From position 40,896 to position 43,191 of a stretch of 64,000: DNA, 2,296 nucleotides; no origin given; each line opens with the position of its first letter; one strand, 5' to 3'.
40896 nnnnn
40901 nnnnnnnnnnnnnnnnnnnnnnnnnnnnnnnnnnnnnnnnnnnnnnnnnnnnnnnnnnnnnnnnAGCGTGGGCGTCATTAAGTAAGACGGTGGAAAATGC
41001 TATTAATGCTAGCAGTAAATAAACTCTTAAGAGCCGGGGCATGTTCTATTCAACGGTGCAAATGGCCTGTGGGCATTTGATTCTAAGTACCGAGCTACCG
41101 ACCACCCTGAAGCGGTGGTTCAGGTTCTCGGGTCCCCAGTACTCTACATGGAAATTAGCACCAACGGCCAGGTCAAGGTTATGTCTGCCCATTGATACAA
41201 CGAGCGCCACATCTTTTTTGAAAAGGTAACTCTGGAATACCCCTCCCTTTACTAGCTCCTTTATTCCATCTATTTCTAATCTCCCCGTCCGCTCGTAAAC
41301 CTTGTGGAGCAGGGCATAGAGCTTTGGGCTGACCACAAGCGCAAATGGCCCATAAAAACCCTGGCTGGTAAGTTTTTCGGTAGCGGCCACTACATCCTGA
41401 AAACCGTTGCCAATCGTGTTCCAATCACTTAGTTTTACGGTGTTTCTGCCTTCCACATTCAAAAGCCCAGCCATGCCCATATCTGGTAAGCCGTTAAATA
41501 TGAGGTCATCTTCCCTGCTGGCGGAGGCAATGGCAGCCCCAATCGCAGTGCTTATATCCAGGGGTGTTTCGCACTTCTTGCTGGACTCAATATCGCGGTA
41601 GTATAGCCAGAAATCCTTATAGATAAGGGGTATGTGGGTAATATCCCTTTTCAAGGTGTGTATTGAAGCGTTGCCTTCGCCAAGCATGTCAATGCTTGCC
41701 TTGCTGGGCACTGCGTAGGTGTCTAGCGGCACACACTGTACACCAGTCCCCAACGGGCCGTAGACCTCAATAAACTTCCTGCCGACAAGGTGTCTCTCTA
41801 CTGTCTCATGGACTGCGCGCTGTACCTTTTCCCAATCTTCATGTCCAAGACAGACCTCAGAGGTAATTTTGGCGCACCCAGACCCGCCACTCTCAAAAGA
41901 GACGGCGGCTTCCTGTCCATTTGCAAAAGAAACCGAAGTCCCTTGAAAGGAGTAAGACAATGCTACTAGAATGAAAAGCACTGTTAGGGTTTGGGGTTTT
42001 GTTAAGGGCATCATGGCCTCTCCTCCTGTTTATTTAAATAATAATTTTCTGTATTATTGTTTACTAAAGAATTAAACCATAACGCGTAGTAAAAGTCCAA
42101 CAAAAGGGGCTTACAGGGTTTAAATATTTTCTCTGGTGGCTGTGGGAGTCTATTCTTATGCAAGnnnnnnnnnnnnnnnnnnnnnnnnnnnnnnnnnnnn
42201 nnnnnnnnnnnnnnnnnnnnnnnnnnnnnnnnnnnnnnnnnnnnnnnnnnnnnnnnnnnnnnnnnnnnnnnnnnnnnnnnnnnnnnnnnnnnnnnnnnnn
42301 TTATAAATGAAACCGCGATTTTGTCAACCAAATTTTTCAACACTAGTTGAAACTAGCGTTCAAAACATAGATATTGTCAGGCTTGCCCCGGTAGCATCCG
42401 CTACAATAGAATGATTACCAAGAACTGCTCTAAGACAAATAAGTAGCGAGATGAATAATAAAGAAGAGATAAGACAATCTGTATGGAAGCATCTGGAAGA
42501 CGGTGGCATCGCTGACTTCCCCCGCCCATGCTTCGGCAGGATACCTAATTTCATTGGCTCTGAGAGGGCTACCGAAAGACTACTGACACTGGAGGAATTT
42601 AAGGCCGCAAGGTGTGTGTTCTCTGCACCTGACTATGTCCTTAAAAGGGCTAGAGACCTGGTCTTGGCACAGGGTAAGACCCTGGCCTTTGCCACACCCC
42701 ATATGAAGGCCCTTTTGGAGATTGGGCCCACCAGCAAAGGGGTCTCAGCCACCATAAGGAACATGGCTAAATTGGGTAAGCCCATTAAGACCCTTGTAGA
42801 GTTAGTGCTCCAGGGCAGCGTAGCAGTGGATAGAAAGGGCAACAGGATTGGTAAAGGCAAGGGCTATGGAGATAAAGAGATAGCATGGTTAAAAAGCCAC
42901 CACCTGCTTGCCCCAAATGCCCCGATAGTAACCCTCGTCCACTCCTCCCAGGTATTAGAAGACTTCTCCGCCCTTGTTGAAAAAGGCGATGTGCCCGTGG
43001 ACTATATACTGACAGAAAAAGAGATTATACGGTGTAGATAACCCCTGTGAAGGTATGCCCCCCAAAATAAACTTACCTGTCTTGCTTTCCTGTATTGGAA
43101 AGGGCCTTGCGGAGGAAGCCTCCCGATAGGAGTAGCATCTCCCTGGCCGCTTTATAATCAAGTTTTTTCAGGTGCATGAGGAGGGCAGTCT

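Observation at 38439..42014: Encapsulin shell gene with its own signal peptide, coupled to an exported multicopper-oxidase/octahaem-cytochrome fusion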

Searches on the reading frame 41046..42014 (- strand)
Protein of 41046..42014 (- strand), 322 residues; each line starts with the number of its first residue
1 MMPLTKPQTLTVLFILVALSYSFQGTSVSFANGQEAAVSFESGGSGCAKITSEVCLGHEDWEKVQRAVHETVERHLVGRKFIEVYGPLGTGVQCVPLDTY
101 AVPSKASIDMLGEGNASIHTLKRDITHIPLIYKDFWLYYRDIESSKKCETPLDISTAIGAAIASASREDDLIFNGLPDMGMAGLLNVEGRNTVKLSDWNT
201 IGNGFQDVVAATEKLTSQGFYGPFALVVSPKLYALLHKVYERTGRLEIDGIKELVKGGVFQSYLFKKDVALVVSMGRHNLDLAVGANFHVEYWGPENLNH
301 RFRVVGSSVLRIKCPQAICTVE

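Call 6: search_protein_families(library=pfam, proteins=[window:41046-42014:-], max_evalue=0.01)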
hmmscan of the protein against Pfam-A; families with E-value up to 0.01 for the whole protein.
window:41046-42014:- (322 aa): 2 families
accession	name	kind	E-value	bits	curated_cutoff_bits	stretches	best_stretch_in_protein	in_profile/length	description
PF04454.18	Linocin_M18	-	6.2e-62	209.5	24.3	1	56-305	11-249/253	Encapsulating protein for peroxidase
PF09950.15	Major_capside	-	0.0024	17.7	26.8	1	126-189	25-88/251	Major capsid protein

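Call 7: search_protein_families(library=ncbifam, proteins=[window:41046-42014:-], max_evalue=0.01)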
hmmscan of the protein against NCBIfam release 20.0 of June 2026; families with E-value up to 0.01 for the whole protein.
window:41046-42014:- (322 aa): 1 family
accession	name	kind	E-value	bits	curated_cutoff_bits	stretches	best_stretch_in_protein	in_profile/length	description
NF041155.2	encap_f1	equivalog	3.5e-72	242.9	100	1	56-320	8-260/261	family 1 encapsulin nanocompartment shell protein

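Call 8: find_homologous_proteins(query=window:41046-42014:-, max_evalue=1e-10)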
Query window:41046-42014:- (322 aa): 233 proteins with E <= 1e-10 among 2019 candidates; the best 120 are listed.
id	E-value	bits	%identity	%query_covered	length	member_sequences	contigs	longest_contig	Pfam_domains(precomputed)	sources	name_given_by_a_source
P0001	6.2e-215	730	100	100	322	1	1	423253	PF04454.19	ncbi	-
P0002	2.1e-156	538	71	100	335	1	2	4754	PF04454.19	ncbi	-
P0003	7.7e-154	530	72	99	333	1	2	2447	PF04454.19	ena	-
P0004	4.9e-153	527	82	85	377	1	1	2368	PF04454.19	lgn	-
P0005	8.2e-153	526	74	97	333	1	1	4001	PF04454.19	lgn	-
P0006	1.7e-152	525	73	98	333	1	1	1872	PF04454.19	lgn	-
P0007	5.0e-152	524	70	100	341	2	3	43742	PF04454.19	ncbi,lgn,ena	ncbi:MAG TPA: family 1 encapsulin nanocompartment shell protein [Candidatus Hypogeohydataceae bacter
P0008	1.3e-151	522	74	97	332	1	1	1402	PF04454.19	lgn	-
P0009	3.4e-151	521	78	90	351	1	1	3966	PF04454.19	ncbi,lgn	-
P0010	6.4e-151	520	72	97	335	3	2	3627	PF04454.19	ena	-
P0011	1.1e-150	519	77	90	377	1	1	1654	PF04454.19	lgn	-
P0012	1.3e-150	519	81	85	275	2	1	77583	PF04454.19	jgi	jgi:uncharacterized linocin/CFP29 family protein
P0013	2.6e-150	518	81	85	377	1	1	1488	PF04454.19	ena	-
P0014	1.1e-149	516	71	100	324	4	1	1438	PF04454.19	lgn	-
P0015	5.5e-149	514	78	87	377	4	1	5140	PF04454.19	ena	-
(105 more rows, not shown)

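Call 18: find_encoding_contigs(protein=P0001, flank=10000, max_places=3)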
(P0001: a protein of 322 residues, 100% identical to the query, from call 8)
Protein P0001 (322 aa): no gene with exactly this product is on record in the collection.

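Call 21: find_related_loci(query=A1, collection=genome_contigs, flank=10000)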
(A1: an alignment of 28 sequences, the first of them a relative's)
Query A1 (322 aa) in genome_contigs; peptide patterns used: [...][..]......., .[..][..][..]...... (x = any residue, [..] = any of these).
57 stretches matched a pattern; 31 encode a relative of the query (tblastn E <= 1e-3); 31 distinct loci.
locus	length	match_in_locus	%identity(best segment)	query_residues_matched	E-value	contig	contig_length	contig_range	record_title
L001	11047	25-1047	70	1-322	4e-157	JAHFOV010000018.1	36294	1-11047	MAG: Planctomycetota bacterium isolate nzgw511 NODE_565_length_36295_cov_4.030326, whole genome shotgun sequence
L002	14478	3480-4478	72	1-322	6e-157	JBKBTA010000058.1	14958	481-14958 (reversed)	MAG: Candidatus Brocadia sp. isolate 21I_052.bin.35 NODE_58_length_14958_cov_5.641153, whole genome shotgun sequence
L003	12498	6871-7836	71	1-322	1e-156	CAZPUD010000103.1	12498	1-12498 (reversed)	MAG TPA_asm: uncultured candidatus Brocadiaceae bacterium isolate SRP093185_co1_14 genome assembly, contig: NODE_3544_le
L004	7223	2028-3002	72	9-322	2e-154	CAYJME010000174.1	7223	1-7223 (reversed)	MAG TPA_asm: uncultured candidatus Brocadiaceae bacterium isolate ERP124720_co1_148 genome assembly, contig: NODE_11544_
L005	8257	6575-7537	74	10-322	4e-154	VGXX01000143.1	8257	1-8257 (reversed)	MAG: Planctomycetota bacterium isolate M_DeepCast_100m_m2_243 M_DeepCast_100m_m2_243_Ga0194119_10018138, whole genome sh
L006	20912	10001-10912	76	18-322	2e-151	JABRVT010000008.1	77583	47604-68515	MAG: Candidatus Brocadia sp. isolate MAG-01r c_000000000125, whole genome shotgun sequence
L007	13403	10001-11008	67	1-322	6e-148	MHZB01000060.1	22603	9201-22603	MAG: Planctomycetes bacterium RIFCSPLOWO2_12_FULL_50_35 rifcsplowo2_12_scaffold_3113, whole genome shotgun sequence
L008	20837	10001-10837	76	44-322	4e-146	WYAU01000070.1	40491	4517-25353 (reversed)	MAG: Candidatus Brocadia sp. isolate AMX1 k127_430672, whole genome shotgun sequence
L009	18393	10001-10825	78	48-322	3e-145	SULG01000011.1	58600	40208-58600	MAG: Candidatus Jettenia ecosi isolate J2 contig00037, whole genome shotgun sequence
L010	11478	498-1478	65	13-322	5e-142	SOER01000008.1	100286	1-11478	MAG: Candidatus Loosdrechtia aerotolerans isolate YC1 NODE_8_length_100286_cov_11.766881, whole genome shotgun sequence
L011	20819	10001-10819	74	50-322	7e-141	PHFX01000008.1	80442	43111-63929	MAG: Candidatus Brocadia sp. WS118 scaffold_14, whole genome shotgun sequence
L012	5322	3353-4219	72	33-322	1e-141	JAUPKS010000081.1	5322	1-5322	MAG: Planctomycetota bacterium isolate erpe_2018_pw_0hr_WHONDRS-PP48-000085_B_bin.5 scaffold_285442, whole genome shotgu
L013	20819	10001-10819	74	50-322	6e-138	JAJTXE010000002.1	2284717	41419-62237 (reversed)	MAG: Candidatus Brocadia sp. isolate DTUAMX2 2-Genome30, whole genome shotgun sequence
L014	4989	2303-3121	73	50-322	2e-139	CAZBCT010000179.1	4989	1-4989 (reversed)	MAG TPA_asm: uncultured Candidatus Brocadia sp. isolate SRP323723_co1_49 genome assembly, contig: NODE_14615_length_4989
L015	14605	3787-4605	74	50-322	1e-137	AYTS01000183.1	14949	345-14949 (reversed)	MAG: Candidatus Brocadia carolinensis isolate 26THWARD NODE_86_length_14949_cov_20.2871_ID_171, whole genome shotgun seq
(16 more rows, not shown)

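Call 28: search_solved_structures(query=window:41046-42014:-, max_evalue=0.00001, show_alignments=1)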
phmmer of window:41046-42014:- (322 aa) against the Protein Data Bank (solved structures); distinct sequences matched with E-value up to 0.00001: 31.
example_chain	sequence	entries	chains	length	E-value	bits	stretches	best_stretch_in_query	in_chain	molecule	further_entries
4pt2_P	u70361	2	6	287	4.6e-77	262.4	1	55-322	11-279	Encapsulin protein | Type 1 encapsulin shell protein EncA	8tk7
7s4q_A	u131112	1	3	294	4.9e-77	262.3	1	55-322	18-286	EncA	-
7s20_A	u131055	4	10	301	5.4e-77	262.2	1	55-322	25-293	EncA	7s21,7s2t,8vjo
8v4n_A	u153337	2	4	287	1.1e-74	254.6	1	55-322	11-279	Type 1 encapsulin shell protein EncA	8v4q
9fy6_A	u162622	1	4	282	2.5e-72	246.9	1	56-322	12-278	Bacteriocin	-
6nj8_A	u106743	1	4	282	9.5e-71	241.7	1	56-321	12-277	Encapsulating protein for a DyP-type peroxidase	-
9b9i_A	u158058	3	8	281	1.5e-69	237.8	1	55-322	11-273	Type 1 encapsulin shell protein EncA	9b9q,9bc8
7mh2_A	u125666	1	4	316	4e-66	226.5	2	106-321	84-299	T4GALA Engineered Protein Nanocage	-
8rvj_A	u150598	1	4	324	7.5e-66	225.6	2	106-321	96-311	Type 1 encapsulin shell protein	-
9i8e_C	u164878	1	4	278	1.8e-65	224.3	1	56-322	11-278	Encapsulin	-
9i8f_C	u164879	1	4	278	4.7e-65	223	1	56-322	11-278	Encapsulin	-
9zvv_A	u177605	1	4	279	3.2e-63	216.9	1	42-321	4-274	Type 1 encapsulin shell protein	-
9zw3_A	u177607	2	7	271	2.5e-60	207.4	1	56-321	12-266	Type 1 encapsulin shell protein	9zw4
2e0z_A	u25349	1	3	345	3.9e-19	72.1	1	117-322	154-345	Virus-like particle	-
7lik_A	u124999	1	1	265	3e-12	49.5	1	56-318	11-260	Maritimacin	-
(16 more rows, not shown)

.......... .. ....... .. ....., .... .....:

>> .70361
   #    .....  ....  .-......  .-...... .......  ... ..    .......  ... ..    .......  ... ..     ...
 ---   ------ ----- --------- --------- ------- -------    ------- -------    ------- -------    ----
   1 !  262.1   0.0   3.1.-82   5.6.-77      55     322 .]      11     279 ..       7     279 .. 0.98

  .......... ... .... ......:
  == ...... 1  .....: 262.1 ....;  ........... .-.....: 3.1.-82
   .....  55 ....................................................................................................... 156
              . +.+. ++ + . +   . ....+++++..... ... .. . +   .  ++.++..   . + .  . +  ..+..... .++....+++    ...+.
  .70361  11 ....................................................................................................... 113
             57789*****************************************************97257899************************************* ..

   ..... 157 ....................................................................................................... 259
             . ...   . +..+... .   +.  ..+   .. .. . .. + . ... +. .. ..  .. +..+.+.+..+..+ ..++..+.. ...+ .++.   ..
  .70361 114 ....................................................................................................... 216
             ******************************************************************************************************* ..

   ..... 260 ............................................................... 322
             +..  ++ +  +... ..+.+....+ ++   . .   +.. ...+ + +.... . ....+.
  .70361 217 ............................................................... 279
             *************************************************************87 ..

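Call 34: predict_structure(alignment_id=A1)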
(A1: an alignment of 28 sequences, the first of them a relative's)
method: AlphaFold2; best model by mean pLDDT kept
length: 322 residues; sequences in the alignment: 28
mean_pLDDT: 37.1   pTM: 0.26
mean pLDDT of the five models: 37.1, 36.7, 36.5, 35.8, 33.2
residues with pLDDT >= 90: 0; 70-90: 8; 50-70: 31; < 50: 283
segments of 3 or more residues with pLDDT < 50: 24-173, 180-185, 187-206, 219-322
pLDDT, mean of each block of 10 residues (from residue 1): 58 72 38 26 32 37 40 32 28 25 28 25 26 36 38 39 45 52 46 36 47 51 45 45 42 38 29 27 27 27 25 24 24
secondary structure, 60 per line:
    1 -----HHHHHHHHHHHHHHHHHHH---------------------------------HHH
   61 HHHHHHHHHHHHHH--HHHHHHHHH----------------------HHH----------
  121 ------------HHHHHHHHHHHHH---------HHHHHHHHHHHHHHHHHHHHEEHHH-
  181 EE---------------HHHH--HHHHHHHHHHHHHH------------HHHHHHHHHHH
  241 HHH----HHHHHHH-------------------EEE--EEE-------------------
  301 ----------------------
elements in order: H6-24 H58-74 H77-85 H133-145 H155-174 H198-201 H204-217 H230-243 H248-254 E274-276 E279-281

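Call 52: predict_structure(alignment_id=A2)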
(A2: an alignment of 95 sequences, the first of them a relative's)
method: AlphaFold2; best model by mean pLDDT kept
length: 322 residues; sequences in the alignment: 95
mean_pLDDT: 86.2   pTM: 0.78
mean pLDDT of the five models: 86.2, 86.2, 85.4, 85.2, 84.5
residues with pLDDT >= 90: 223; 70-90: 44; 50-70: 27; < 50: 28
segments of 3 or more residues with pLDDT < 50: 23-47
pLDDT, mean of each block of 10 residues (from residue 1): 54 57 44 40 45 76 95 96 90 94 85 81 96 95 90 96 98 96 97 96 95 96 96 93 89 96 94 96 96 90 96 97 96
secondary structure, 60 per line:
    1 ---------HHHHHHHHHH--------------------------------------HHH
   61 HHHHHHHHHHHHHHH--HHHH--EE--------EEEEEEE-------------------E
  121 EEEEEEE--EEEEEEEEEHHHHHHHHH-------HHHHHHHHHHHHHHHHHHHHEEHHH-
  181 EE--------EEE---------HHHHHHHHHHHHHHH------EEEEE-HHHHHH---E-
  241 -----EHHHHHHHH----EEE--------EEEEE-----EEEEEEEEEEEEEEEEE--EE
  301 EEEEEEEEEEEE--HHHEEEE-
elements in order: H10-19 H58-75 H78-81 E94-100 E120-127 E130-138 H139-147 H155-174 E191-193 H203-217 E224-228 H230-235 H247-254 E259-261 E270-274 E280-296 E299-312 E318-321

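Call 55: fold_search(model_id=the predicted structure, library=pdb)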
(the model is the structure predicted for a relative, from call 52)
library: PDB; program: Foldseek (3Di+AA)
matches with E <= 10: 837; with E <= 0.001: 364
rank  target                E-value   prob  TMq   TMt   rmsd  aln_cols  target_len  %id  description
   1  8vjo_B                2.2e-40  1.00  0.79  0.92   1.7       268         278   47  Cryo-EM structure of Myxococcus xanthus EncA encapsulin shell loaded with EncD cargo (released 2024-05-08)
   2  8v4q_A                2.1e-38  1.00  0.74  0.91   5.1       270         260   45  Myxococcus xanthus EncA 3xHis pore mutant with tetrahedral symmetry (released 2024-05-22)
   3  8v4n                  2.9e-38  1.00  0.73  0.89   5.1       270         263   45  Myxococcus xanthus EncA 3xHis pore mutant with T=1 icosahedral symmetry (released 2024-05-22)
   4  8vjo_C                7.6e-38  1.00  0.80  0.94   1.7       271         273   46  Cryo-EM structure of Myxococcus xanthus EncA encapsulin shell loaded with EncD cargo (released 2024-05-08)
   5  8v4q_B                7.6e-38  1.00  0.74  0.89   4.9       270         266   44  Myxococcus xanthus EncA 3xHis pore mutant with tetrahedral symmetry (released 2024-05-22)
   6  8vjo_A                1.5e-37  1.00  0.80  0.94   1.3       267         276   46  Cryo-EM structure of Myxococcus xanthus EncA encapsulin shell loaded with EncD cargo (released 2024-05-08)
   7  9fy6_B                3.1e-37  1.00  0.79  0.91   2.4       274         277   45  Single particle cryo-EM reconstruction of Bacillus Methanolicus encapsulin nano compartment (released 2025-06-11)
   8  9fy6_A                3.5e-36  1.00  0.82  0.94   1.7       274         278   45  Single particle cryo-EM reconstruction of Bacillus Methanolicus encapsulin nano compartment (released 2025-06-11)
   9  8rvj_A                4.7e-36  1.00  0.76  0.93   1.8       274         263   42  Engineered Encapsulin P3P4 (released 2024-02-14)
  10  8rvj_C                7.2e-36  1.00  0.76  0.93   1.3       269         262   43  Engineered Encapsulin P3P4 (released 2024-02-14)
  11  9b9i                  8.7e-36  1.00  0.72  0.87   5.7       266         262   44  Myxococcus xanthus EncA encapsulin engineered pore mutant with T=1 icosahedral symmetry (released 2024-09-18)
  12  8rvj_D                1.8e-35  1.00  0.75  0.92   2.9       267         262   43  Engineered Encapsulin P3P4 (released 2024-02-14)
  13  8rvj_B                9.0e-35  1.00  0.76  0.93   1.2       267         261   43  Engineered Encapsulin P3P4 (released 2024-02-14)
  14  9fy6_C                1.1e-34  1.00  0.74  0.94   2.7       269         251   44  Single particle cryo-EM reconstruction of Bacillus Methanolicus encapsulin nano compartment (released 2025-06-11)
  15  9i8e_A                1.8e-34  1.00  0.78  0.90   2.0       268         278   41  Structure of Encapsulin from Dendrosporobacter quercicolus (released 2025-05-21)
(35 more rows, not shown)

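Call 73: search_protein_representatives(protein=window:41046-42014:-)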
Query: 322 residues. Proteins with E-value up to 0.001 (for the whole library): 686; up to 1e-10: 281; up to 1e-30: 79. The best 150 are listed.
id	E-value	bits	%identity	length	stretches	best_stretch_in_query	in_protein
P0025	8.0e-146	501.5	78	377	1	47-322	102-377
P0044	1.9e-116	405.0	64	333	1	39-322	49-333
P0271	5.9e-74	265.4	46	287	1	55-322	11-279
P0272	2.2e-65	237.2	44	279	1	56-321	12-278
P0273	2.3e-65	237.2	45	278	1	52-322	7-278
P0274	5.3e-63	229.4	42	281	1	54-322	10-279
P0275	1.0e-62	228.4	41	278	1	57-322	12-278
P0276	4.3e-61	223.1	44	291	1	55-322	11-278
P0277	6.3e-61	222.6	43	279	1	56-322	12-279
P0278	4.1e-60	219.9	42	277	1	56-322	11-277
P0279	1.0e-58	215.3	42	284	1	57-321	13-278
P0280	1.1e-57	211.9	39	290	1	53-321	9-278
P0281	4.2e-57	210.0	43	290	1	54-322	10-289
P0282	1.4e-55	205.1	42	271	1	53-321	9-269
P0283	2.5e-54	200.9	42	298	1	56-321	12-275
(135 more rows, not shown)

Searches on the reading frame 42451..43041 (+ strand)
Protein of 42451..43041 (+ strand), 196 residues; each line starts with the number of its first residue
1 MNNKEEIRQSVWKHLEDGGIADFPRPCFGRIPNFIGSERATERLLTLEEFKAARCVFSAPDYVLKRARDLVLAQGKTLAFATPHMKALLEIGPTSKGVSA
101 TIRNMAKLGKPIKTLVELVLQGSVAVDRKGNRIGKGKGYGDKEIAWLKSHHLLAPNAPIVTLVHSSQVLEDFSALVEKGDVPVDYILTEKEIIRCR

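Call 6: search_protein_families(library=pfam, proteins=[window:42451-43041:+], max_evalue=0.01)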
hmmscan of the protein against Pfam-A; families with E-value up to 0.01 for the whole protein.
window:42451-43041:+ (196 aa): 1 family
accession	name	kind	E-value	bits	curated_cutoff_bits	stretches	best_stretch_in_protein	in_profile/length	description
PF01812.26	5-FTHF_cyc-lig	-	1.5e-17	64.6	27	1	4-189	1-186/186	5-formyltetrahydrofolate cyclo-ligase family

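Call 7: search_protein_families(library=ncbifam, proteins=[window:42451-43041:+], max_evalue=0.01)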
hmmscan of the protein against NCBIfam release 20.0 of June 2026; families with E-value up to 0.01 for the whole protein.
window:42451-43041:+ (196 aa): 2 families
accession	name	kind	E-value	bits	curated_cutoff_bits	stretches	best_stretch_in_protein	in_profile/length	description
TIGR02727.1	MTHFS_bact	equivalog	3.2e-08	33.7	84.9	1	114-189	114-182/182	5-formyltetrahydrofolate cyclo-ligase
NF007661.0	PRK10333.1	equivalog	0.0032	17.2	343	1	117-191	127-194/198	5-formyltetrahydrofolate cyclo-ligase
